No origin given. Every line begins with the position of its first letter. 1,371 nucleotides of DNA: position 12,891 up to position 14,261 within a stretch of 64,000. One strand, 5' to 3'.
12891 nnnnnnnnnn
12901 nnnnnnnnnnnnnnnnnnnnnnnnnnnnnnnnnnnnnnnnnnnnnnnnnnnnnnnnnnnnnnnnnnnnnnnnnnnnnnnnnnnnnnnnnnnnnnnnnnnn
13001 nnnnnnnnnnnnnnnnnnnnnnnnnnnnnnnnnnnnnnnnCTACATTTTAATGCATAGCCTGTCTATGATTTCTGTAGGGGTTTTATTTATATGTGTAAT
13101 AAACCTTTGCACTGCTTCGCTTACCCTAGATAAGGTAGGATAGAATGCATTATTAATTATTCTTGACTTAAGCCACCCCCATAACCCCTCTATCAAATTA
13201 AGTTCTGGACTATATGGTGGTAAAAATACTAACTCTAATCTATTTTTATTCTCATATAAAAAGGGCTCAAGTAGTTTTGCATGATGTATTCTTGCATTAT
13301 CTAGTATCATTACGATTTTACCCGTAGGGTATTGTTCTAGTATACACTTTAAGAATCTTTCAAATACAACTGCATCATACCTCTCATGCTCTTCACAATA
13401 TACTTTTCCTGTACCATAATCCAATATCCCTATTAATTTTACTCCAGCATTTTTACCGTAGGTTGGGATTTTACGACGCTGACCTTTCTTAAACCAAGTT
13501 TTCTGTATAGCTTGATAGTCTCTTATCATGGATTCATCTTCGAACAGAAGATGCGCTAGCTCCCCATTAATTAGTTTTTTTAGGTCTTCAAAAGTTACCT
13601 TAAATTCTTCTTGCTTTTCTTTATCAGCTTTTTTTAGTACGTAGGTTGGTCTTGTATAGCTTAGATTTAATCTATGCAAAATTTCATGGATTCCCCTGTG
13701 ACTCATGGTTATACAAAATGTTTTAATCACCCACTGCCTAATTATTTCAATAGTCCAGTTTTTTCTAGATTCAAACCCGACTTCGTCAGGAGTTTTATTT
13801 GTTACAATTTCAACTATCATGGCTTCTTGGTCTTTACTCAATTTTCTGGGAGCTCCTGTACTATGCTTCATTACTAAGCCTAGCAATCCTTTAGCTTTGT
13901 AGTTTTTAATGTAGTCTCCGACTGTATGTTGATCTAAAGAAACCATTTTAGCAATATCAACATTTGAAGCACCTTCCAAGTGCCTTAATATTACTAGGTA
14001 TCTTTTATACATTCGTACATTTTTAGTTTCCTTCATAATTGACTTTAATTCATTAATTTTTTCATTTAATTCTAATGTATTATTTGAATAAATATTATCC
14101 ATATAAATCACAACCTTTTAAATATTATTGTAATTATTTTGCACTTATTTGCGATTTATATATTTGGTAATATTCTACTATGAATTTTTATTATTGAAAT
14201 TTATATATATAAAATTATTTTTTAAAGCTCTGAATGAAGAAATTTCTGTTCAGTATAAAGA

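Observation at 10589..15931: Methyltransferase + McrB-like/McrC-like (LlaJI-type) restriction locus, with the McrB-like GTPase gene apparently split by an IS630 insertion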

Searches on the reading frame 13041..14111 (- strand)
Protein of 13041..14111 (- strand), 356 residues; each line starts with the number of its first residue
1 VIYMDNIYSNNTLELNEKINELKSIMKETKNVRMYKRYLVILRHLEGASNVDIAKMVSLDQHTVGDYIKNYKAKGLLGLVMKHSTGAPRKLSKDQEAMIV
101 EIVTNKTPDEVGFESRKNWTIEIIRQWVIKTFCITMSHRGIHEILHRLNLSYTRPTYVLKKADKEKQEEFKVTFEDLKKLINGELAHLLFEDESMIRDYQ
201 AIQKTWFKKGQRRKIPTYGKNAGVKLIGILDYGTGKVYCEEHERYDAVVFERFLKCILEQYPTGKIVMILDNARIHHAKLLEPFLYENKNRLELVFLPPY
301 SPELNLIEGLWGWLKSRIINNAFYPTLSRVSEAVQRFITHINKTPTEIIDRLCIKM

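Call 3: search_protein_families(library=pfam, proteins=[window:13041-14111:-], max_evalue=0.01)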
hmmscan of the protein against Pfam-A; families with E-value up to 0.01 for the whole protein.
window:13041-14111:- (356 aa): 7 families
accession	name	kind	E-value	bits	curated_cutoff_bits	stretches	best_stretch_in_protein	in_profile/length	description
PF13358.12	DDE_3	-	8.4e-40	136.4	28.6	1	188-329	2-144/146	DDE superfamily endonuclease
PF13592.12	HTH_33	-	1.7e-16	60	25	1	118-171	4-57/60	Winged helix-turn helix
PF13565.12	HTH_32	-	1.8e-10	41.6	33.7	1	63-145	1-73/73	Homeodomain-like domain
PF13551.12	HTH_29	-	1.9e-08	34.7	28.1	1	37-97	1-64/64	Winged helix-turn helix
PF13384.12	HTH_23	-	1.3e-05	25.3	24.6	1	33-79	3-49/50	Homeodomain-like domain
PF06056.18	Terminase_5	-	0.00016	22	20.3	1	49-91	15-57/58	Putative ATPase subunit of terminase (gpP-like)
PF03265.21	DNase_II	-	0.00084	19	23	0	3-117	156-270/326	Deoxyribonuclease II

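Call 15: search_protein_families(library=ncbifam, proteins=[window:13041-14111:-], max_evalue=0.1)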
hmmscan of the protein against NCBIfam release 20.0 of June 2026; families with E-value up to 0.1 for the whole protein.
window:13041-14111:- (356 aa): 5 families
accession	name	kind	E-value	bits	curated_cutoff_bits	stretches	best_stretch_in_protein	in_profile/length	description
NF033545.0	transpos_IS630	equivalog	9.7e-76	255.1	100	1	36-342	1-299/299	IS630 family transposase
NF033577.2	transpos_IS481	equivalog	3.6e-12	46.4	224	1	37-343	2-268/284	IS481 family transposase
TIGR02983.1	SigE-fam_strep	subfamily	0.0096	15.8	141.55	1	17-64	96-143/162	SigE family RNA polymerase sigma factor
TIGR02937.1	sigma70-ECF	superfamily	0.084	12.5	42.9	0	34-73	120-159/165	sigma-70 family RNA polymerase sigma factor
NF009176.0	PRK12524.1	equivalog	0.099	12.4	264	0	36-62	141-167/196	RNA polymerase sigma factor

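Call 28: find_related_loci(query=window:13041-14111:-, collection=genome_contigs, flank=1500)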
Query window:13041-14111:- (356 aa) in genome_contigs; peptide patterns used: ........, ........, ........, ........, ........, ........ (x = any residue, [..] = any of these).
177 stretches matched a pattern; 112 encode a relative of the query (tblastn E <= 1e-3); the best 80 are kept; 80 distinct loci.
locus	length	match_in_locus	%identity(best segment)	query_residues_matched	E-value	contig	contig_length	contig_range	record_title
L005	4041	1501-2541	70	2-352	4e-167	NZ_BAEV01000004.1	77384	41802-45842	Clostridium arbusti SL206, whole genome shotgun sequence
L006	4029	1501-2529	61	16-356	3e-139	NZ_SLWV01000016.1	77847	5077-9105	Marinisporobacter balticus strain DSM 102940 Ga0310545_116, whole genome shotgun sequence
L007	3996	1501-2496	59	25-356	8e-132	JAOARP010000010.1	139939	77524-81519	MAG: Marinisporobacter sp. isolate McD1.33 contig_30447, whole genome shotgun sequence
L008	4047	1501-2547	49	6-356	8e-107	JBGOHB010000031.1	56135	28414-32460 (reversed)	Virgibacillus oceani strain HS4 NODE_31, whole genome shotgun sequence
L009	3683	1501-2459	61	16-338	1e-106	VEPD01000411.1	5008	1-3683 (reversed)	MAG: Ruminiclostridium sp. isolate MnB_11 Mn-Ruminiclostridium-1_721419, whole genome shotgun sequence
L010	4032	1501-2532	46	4-353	1e-104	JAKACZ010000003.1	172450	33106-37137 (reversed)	MAG: Bacillota bacterium isolate WH4.bin36 NODE_31_length_172450_cov_42.703110, whole genome shotgun sequence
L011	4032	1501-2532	46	4-353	9e-104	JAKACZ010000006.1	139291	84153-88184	MAG: Bacillota bacterium isolate WH4.bin36 NODE_48_length_139291_cov_45.363341, whole genome shotgun sequence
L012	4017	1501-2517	51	18-356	3e-103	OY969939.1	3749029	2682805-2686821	MAG: uncultured Eubacteriales bacterium isolate MFD03899.bin.2.43 genome assembly, chromosome: 1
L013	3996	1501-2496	45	26-356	3e-101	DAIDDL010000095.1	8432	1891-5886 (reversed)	MAG TPA_asm: Sulfobacillus sp. isolate clean5091 NODE_95_length_8432_cov_72.851825, whole genome shotgun sequence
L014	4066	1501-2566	81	1-356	3e-165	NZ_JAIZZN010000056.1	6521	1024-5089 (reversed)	Clostridium sp. CS001 contig00056, whole genome shotgun sequence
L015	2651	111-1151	44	11-356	1e-98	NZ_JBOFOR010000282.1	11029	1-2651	MAG: Romboutsia sp. isolate WFFMC_MAG_257 k139_124147_flag=0_multi=11.2225_len=11029, whole genome shotgun sequence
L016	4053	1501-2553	56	9-356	5e-133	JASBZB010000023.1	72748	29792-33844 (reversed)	MAG: Clostridiaceae bacterium isolate bin-6 c_000000000404, whole genome shotgun sequence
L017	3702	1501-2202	59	123-356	8e-95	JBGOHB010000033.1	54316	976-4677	Virgibacillus oceani strain HS4 NODE_33, whole genome shotgun sequence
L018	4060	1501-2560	70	4-356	6e-92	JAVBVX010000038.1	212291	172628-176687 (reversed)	MAG: Clostridium sp. isolate ZNE14_Bin42 all_Scaff005541, whole genome shotgun sequence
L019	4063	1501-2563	75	3-356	5e-139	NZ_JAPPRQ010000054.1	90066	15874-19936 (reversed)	Clostridium sp. ZS2-4 soapdenovo_K_127_54, whole genome shotgun sequence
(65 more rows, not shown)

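Call 62: find_encoding_contigs(protein=window:13041-14111:-, flank=1500, max_places=10)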
Protein window:13041-14111:- (356 aa): no gene with exactly this product is on record in the collection.

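Call 63: find_encoding_contigs(protein=window:13041-14102:-, flank=1500, max_places=10)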
Protein window:13041-14102:- (353 aa): no gene with exactly this product is on record in the collection.
